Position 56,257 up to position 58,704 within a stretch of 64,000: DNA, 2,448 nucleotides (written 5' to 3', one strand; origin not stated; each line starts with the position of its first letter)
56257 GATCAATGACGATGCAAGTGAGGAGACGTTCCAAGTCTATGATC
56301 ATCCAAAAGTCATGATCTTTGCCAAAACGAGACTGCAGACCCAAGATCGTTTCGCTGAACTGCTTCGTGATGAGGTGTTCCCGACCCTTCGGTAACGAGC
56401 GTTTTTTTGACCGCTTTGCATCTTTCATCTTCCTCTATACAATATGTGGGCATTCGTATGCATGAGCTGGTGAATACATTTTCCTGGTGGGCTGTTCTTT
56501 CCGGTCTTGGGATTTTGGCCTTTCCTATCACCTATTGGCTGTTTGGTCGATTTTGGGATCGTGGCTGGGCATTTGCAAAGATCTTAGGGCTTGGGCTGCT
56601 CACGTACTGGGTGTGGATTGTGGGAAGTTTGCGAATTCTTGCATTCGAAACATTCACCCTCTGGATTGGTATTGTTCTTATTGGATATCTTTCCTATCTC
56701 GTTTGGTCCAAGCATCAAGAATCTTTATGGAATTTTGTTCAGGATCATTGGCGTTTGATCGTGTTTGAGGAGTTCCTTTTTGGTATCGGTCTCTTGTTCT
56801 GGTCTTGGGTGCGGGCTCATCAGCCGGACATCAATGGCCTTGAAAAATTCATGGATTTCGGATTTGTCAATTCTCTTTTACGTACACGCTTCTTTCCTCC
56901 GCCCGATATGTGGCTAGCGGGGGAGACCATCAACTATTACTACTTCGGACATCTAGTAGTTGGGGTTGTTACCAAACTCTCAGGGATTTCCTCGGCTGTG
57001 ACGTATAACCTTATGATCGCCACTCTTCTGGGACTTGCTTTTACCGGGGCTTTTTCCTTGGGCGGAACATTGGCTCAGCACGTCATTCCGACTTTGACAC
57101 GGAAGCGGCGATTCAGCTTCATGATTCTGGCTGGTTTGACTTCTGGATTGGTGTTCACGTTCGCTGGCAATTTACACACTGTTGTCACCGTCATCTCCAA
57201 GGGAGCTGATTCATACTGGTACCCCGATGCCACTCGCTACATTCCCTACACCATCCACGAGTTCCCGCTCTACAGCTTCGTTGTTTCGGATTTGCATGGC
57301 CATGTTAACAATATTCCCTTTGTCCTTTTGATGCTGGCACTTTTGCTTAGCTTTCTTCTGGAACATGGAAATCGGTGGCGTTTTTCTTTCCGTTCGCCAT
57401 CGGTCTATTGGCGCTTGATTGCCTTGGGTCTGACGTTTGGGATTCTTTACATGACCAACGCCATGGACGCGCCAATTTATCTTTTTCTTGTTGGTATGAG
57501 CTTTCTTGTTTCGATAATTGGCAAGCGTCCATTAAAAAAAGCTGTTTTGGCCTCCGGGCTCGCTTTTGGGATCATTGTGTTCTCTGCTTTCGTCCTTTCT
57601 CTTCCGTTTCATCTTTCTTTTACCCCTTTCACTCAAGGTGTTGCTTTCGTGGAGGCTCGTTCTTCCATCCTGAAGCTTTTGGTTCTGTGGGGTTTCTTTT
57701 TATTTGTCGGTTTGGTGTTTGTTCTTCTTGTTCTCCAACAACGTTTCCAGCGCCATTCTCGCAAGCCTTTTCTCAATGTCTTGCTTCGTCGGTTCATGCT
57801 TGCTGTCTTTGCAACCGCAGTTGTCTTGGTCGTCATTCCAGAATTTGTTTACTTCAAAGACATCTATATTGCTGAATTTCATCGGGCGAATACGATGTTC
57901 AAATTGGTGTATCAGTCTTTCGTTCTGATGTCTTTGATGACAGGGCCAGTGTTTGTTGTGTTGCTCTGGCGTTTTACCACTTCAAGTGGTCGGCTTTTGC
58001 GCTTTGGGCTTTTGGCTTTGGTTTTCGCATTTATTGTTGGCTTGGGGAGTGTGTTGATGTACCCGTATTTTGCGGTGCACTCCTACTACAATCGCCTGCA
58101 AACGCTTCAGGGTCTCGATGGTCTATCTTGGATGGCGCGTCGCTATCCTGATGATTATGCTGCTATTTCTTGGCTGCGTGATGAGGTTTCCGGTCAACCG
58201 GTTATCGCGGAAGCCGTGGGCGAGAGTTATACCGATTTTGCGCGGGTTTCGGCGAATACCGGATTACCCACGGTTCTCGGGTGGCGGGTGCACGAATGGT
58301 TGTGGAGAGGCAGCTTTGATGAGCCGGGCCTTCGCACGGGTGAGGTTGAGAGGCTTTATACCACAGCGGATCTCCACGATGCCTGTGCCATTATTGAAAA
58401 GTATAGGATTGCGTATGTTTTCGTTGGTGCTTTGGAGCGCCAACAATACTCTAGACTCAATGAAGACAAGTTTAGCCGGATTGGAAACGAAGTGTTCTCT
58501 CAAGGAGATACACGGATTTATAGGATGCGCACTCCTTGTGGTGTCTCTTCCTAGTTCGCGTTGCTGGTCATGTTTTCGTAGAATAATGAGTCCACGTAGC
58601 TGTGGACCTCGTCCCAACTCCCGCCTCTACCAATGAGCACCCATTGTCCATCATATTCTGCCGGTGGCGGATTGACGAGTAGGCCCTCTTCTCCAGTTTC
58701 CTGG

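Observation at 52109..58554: Candidate surface-protein O-glycosylation locus: Pro/Thr-rich substrates next to a PMT/ArnT-like GT-C enzyme, a DUF2298 YYY protein and a Glf-like flavoenzyme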

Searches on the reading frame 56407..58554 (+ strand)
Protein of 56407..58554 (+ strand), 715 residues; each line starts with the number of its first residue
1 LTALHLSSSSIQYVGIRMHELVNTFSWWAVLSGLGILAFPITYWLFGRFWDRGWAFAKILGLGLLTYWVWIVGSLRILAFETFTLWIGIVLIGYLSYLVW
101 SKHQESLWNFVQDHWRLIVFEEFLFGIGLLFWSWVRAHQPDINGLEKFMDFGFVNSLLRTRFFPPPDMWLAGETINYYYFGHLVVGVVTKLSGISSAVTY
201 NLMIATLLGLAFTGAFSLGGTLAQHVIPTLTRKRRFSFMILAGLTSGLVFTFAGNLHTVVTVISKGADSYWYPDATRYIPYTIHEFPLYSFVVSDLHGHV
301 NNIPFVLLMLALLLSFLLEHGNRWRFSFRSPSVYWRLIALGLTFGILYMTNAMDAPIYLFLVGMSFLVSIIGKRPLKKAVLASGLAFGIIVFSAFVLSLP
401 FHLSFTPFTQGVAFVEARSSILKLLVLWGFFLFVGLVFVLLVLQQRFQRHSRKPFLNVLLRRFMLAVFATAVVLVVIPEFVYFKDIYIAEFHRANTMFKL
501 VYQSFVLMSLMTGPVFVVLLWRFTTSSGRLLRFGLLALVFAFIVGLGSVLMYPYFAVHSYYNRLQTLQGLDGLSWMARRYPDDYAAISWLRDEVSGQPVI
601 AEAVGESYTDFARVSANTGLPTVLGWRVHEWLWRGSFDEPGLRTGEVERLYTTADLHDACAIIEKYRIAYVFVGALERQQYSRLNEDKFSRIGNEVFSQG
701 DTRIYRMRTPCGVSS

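Call 3: search_protein_families(library=pfam, proteins=[window:56407-58554:+], max_evalue=0.01)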
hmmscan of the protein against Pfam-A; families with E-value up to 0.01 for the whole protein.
window:56407-58554:+ (715 aa): 1 family
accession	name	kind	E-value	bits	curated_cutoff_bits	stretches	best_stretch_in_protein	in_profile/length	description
PF10060.15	DUF2298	-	2e-101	340.8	27.8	2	64-455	1-399/488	Uncharacterized membrane protein (DUF2298)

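Call 4: search_protein_families(library=ncbifam, proteins=[window:56407-58554:+], max_evalue=0.01)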
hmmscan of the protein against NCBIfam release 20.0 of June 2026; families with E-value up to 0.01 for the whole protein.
window:56407-58554:+ (715 aa): 1 family
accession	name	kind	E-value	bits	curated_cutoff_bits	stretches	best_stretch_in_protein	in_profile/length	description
TIGR03662.1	Chlor_Arch_YYY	subfamily_domain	2.5e-160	535.6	300.25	2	21-456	2-440/727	chlor_Arch_YYY domain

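Call 7: find_homologous_proteins(query=window:56407-58554:+, max_evalue=1e-10)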
Query window:56407-58554:+ (715 aa): 3804 proteins with E <= 1e-10 among 8000 candidates; the best 120 are listed.
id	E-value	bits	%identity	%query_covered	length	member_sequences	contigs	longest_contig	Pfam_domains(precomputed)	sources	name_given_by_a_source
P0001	0.0e+0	1570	100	98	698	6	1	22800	PF10060.16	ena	-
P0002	0.0e+0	1042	64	97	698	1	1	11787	PF10060.16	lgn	-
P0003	0.0e+0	1017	64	97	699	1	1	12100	PF10060.16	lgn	-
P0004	1.8e-272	924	58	97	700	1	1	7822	PF10060.16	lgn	-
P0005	2.6e-266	904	57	97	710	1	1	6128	PF10060.16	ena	-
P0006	1.0e-265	902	57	98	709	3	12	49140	PF10060.16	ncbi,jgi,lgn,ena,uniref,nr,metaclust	ncbi:MAG: hypothetical protein A2785_02725 [Candidatus Chisholmbacteria bacterium RIFCSPHIGHO2_01_FU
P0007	1.1e-254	865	58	96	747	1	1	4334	PF10060.16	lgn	-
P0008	6.6e-245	833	53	96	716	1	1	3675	PF10060.16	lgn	-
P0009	5.1e-238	810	55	96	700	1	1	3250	PF10060.16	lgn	-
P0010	2.2e-236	805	55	96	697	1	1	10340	PF10060.16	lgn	-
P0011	2.2e-223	762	53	96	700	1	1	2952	PF10060.16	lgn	-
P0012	1.1e-217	743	54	91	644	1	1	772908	PF10060.16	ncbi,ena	-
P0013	4.3e-196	672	47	96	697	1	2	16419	PF10060.16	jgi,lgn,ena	-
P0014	9.5e-196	671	47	96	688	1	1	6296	PF10060.16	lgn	-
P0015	2.3e-194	666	47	96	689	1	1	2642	PF10060.16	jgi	-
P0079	6.2e-180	618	47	96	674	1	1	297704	PF10060.16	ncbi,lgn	-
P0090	1.3e-178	614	46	97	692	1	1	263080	PF10060.16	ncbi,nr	ncbi:MAG: DUF2298 domain-containing protein [bacterium]|nr:DUF2298 domain-containing protein [bacter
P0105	7.7e-177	608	44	96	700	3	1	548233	PF10060.16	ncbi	-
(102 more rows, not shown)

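Call 8: find_encoding_contigs(protein=P0006, flank=8000, max_places=3)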
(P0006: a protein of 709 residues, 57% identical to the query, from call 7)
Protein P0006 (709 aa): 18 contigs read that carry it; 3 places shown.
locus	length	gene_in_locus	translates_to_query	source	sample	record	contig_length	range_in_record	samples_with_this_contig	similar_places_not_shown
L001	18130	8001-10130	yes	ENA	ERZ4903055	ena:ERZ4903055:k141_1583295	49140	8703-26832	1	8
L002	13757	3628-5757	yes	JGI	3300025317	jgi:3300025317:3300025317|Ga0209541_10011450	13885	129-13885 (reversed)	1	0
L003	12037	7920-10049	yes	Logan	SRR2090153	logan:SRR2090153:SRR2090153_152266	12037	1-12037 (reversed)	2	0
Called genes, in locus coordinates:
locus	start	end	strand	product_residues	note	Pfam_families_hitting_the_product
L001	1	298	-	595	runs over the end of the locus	PF00009:GTP_EFTU, PF03144:GTP_EFTU_D2 (faint), PF00679:EFG_C, PF06421:LepA_C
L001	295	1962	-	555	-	PF03023:MurJ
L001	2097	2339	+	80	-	-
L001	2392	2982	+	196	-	PF05137:PilN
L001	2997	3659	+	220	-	PF04350:PilO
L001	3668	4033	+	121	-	-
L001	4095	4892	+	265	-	PF19077:Big_13 (weak)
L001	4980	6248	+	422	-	PF00070:Pyr_redox (faint), PF00890:FAD_binding_2 (weak), PF01266:DAO, PF01593:Amino_oxidase, PF07992:Pyr_redox_2 (faint), PF13450:NAD_binding_8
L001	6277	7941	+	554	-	PF13231:PMT_2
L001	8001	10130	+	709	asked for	PF10060:DUF2298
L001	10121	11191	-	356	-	PF03816:LytR_cpsA_psr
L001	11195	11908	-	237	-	PF00121:TIM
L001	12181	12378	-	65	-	-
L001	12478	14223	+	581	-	PF02543:Carbam_trans_N, PF16861:Carbam_trans_C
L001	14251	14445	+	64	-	PF19451:DUF5989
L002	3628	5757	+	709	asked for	PF10060:DUF2298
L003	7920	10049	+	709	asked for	PF10060:DUF2298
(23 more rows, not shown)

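Call 9: find_encoding_contigs(protein=P0012, flank=8000, max_places=2)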
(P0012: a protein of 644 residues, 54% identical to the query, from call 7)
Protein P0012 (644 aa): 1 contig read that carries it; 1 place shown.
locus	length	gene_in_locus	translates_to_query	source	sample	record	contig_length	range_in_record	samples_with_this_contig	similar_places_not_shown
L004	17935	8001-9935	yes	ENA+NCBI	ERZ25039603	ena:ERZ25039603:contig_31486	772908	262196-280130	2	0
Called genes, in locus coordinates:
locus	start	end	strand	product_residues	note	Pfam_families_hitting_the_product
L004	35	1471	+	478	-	PF16656:Pur_ac_phosph_N, PF19077:Big_13 (weak)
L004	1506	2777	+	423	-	PF01266:DAO, PF01593:Amino_oxidase, PF13450:NAD_binding_8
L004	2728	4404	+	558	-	PF13231:PMT_2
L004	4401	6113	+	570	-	PF13231:PMT_2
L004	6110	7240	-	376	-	PF13439:Glyco_transf_4, PF13579:Glyco_trans_4_4, PF20706:GT4-conflict, PF00534:Glycos_transf_1, PF13692:Glyco_trans_1_4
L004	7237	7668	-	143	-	-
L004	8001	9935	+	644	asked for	PF10060:DUF2298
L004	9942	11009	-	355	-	PF03816:LytR_cpsA_psr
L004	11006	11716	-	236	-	PF00121:TIM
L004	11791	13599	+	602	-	PF00580:UvrD-helicase, PF13245:AAA_19, PF01443:Viral_helicase1 (faint), PF13361:UvrD_C, PF13538:UvrD_C_2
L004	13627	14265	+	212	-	PF02397:Bac_transf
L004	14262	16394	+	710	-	PF04932:Wzy_C, PF14559:TPR_19 (faint)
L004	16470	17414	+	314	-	PF00535:Glycos_transf_2, PF10111:Glyco_tranf_2_2 (weak), PF13641:Glyco_tranf_2_3, PF13632:Glyco_trans_2_3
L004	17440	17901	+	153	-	PF08660:Alg14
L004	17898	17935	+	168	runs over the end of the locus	PF04101:Glyco_tran_28_C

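Call 10: find_encoding_contigs(protein=P0079, flank=8000, max_places=1)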
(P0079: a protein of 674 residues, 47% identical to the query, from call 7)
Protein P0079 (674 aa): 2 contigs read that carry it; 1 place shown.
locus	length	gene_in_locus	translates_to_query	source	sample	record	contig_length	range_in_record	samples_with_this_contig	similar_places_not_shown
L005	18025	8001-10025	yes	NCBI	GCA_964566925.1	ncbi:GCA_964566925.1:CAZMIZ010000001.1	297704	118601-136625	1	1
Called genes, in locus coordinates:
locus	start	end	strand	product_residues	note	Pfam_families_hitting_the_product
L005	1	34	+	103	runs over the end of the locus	-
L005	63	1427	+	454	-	PF00041:fn3 (weak), PF16656:Pur_ac_phosph_N, PF19077:Big_13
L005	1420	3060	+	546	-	-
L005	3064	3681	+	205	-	-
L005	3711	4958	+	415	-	PF01266:DAO, PF01593:Amino_oxidase, PF13450:NAD_binding_8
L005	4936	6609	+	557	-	-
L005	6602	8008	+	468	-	PF26314:MptA_B_family (weak), PF13231:PMT_2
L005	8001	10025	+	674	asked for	PF10060:DUF2298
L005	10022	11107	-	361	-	PF03816:LytR_cpsA_psr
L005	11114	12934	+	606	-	PF00580:UvrD-helicase, PF13245:AAA_19, PF13604:AAA_30 (faint), PF13361:UvrD_C, PF13538:UvrD_C_2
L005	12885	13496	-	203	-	-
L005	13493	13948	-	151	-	-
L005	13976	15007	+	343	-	PF02388:FemAB, PF13480:Acetyltransf_6, PF02388:FemAB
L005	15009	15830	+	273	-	PF02388:FemAB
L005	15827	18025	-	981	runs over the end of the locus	PF00580:UvrD-helicase, PF13245:AAA_19, PF13604:AAA_30 (faint), PF13361:UvrD_C, PF13538:UvrD_C_2 (faint), PF10926:DUF2800 (weak), PF12705:PDDEXK_1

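Call 11: find_encoding_contigs(protein=P0105, flank=8000, max_places=1)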
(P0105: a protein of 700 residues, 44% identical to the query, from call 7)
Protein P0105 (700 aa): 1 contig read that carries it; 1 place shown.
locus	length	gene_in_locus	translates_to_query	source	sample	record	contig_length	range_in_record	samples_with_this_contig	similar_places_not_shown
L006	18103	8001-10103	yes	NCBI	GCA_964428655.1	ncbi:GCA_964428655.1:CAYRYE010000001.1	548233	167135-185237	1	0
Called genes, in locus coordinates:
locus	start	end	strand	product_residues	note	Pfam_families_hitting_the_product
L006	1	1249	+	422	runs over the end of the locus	PF01266:DAO (faint), PF01593:Amino_oxidase, PF13450:NAD_binding_8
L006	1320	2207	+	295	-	PF01040:UbiA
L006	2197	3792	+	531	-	PF13231:PMT_2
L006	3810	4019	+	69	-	-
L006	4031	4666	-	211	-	PF03167:UDG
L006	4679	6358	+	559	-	-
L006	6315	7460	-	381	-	PF13439:Glyco_transf_4, PF00534:Glycos_transf_1, PF13692:Glyco_trans_1_4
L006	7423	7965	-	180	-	-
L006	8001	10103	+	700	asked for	PF10060:DUF2298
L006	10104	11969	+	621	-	PF00580:UvrD-helicase, PF13245:AAA_19, PF01443:Viral_helicase1 (faint), PF13087:AAA_12 (faint), PF13361:UvrD_C, PF13538:UvrD_C_2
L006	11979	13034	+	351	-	PF02388:FemAB, PF13480:Acetyltransf_6, PF02388:FemAB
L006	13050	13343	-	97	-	-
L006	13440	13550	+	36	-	-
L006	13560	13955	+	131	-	-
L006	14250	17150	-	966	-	PF00580:UvrD-helicase, PF13245:AAA_19, PF13604:AAA_30 (weak), PF21445:ADDB_N (weak), PF13538:UvrD_C_2 (faint), PF13361:UvrD_C, PF12705:PDDEXK_1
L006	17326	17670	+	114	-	PF23477:zf_Tbcl_2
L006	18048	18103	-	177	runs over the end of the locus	PF21088:MS_channel_1st (weak), PF00924:MS_channel_2nd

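Call 12: find_encoding_contigs(protein=P0090, flank=8000, max_places=1)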
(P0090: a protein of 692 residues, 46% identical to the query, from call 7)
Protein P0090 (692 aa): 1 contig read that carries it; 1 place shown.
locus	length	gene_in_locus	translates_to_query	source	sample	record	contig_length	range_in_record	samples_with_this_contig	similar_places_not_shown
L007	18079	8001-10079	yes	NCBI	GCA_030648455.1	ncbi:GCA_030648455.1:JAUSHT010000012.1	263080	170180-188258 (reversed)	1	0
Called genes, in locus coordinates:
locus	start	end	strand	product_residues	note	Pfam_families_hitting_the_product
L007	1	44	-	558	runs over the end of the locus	PF03023:MurJ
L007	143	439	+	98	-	PF01649:Ribosomal_S20p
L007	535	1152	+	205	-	PF05137:PilN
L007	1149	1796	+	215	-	PF04350:PilO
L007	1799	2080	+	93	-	-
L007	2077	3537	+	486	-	PF16656:Pur_ac_phosph_N, PF19077:Big_13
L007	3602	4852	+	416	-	PF00070:Pyr_redox (weak), PF00890:FAD_binding_2 (weak), PF01266:DAO, PF01593:Amino_oxidase, PF01946:Thi4 (faint), PF03486:HI0933_like (faint), PF07992:Pyr_redox_2 (weak), PF13450:NAD_binding_8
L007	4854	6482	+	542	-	PF13231:PMT_2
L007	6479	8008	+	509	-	PF13231:PMT_2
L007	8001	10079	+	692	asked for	PF10060:DUF2298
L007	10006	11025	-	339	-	PF03816:LytR_cpsA_psr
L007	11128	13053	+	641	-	PF00580:UvrD-helicase, PF13245:AAA_19, PF13604:AAA_30 (faint), PF13361:UvrD_C, PF13538:UvrD_C_2 (weak)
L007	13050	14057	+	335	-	PF02388:FemAB, PF13480:Acetyltransf_6, PF02388:FemAB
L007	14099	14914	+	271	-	PF13480:Acetyltransf_6, PF02388:FemAB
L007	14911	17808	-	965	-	PF00580:UvrD-helicase, PF13086:AAA_11 (faint), PF13245:AAA_19, PF13604:AAA_30 (faint), PF13361:UvrD_C, PF13538:UvrD_C_2 (faint), PF10926:DUF2800, PF12705:PDDEXK_1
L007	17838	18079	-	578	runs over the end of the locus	-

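Call 13: search_solved_structures(query=window:56407-58554:+, max_evalue=1)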
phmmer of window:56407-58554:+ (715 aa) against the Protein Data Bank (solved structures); distinct sequences matched with E-value up to 1: 0.

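Call 27: find_related_loci(query=A1, collection=genome_contigs, flank=10000)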
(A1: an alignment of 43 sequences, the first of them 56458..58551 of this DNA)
Query A1 (698 aa) in genome_contigs; peptide patterns used: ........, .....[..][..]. (x = any residue, [..] = any of these).
600 stretches matched a pattern (row limit reached: there are more); 593 encode a relative of the query (tblastn E <= 1e-3); the best 80 are kept; 80 distinct loci.
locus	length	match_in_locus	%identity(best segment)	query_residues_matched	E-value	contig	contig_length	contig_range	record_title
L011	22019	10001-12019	44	1-690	0e+0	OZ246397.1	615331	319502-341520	MAG: uncultured Gammaproteobacteria bacterium isolate SRP068000_co4_68 genome assembly, chromosome: 1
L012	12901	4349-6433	47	10-691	0e+0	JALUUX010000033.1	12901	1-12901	MAG: Candidatus Shapirobacteria bacterium isolate 128-326_metabat1_scaf2bin.052 128-326_scaffold_2271_c1, whole genome s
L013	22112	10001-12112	44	3-690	7e-178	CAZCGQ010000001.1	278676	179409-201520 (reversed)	MAG TPA_asm: uncultured Gammaproteobacteria bacterium isolate SRP332253_co2_135 genome assembly, contig: NODE_9_length_2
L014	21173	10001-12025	44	10-690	2e-177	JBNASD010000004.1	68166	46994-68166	MAG: Microgenomates group bacterium isolate Kamch4336-1-MF-07 bin3.fa-4, whole genome shotgun sequence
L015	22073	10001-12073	42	1-691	4e-177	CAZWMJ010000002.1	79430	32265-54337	MAG TPA_asm: uncultured Gammaproteobacteria bacterium isolate binchicken_co38_574 genome assembly, contig: NODE_785_leng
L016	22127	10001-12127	45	3-691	2e-176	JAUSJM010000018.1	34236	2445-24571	MAG: bacterium isolate E14_metabat.bin.301 E14_k141_1495025, whole genome shotgun sequence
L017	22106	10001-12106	42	9-690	4e-175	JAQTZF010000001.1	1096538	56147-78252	MAG: Candidatus Daviesbacteria bacterium isolate STC_54 NODE_2_length_1096538_cov_10.617223_Sandtown_C, whole genome sho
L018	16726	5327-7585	40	9-692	4e-173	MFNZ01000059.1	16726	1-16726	MAG: Candidatus Levybacteria bacterium RIFCSPHIGHO2_02_FULL_37_13 rifcsphigho2_02_scaffold_8339, whole genome shotgun se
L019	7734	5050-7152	43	1-690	1e-171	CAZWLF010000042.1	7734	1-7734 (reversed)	MAG TPA_asm: uncultured Gammaproteobacteria bacterium isolate binchicken_co387_691 genome assembly, contig: NODE_13181_l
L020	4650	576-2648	43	3-691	2e-174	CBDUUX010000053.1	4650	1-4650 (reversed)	MAG TPA_asm: uncultured bacterium isolate SRR22302361_binner23_Refined_116 genome assembly, contig: ERZ25748748.17205, w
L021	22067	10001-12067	41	2-698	4e-169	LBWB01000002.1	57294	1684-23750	MAG: Candidatus Woesebacteria bacterium GW2011_GWB1_39_12 UT24_C0002, whole genome shotgun sequence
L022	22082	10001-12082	43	1-690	2e-168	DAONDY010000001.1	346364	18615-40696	MAG TPA_asm: Candidatus Woesebacteria bacterium isolate AMR_MDS_3883 NODE_4_length_346364_cov_10.752952, whole genome sh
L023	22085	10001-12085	41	2-691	2e-167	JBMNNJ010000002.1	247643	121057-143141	MAG: Patescibacteria group bacterium isolate SBF912LR0HQ0104 contig_62126, whole genome shotgun sequence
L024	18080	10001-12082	46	10-691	2e-176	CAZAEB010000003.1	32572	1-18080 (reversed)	MAG TPA_asm: uncultured Gammaproteobacteria bacterium isolate SRP178699_co2_539 genome assembly, contig: NODE_622_length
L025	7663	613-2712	41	8-690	8e-167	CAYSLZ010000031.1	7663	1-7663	MAG TPA_asm: uncultured Gammaproteobacteria bacterium isolate SRP319275_co2_331 genome assembly, contig: NODE_10214_leng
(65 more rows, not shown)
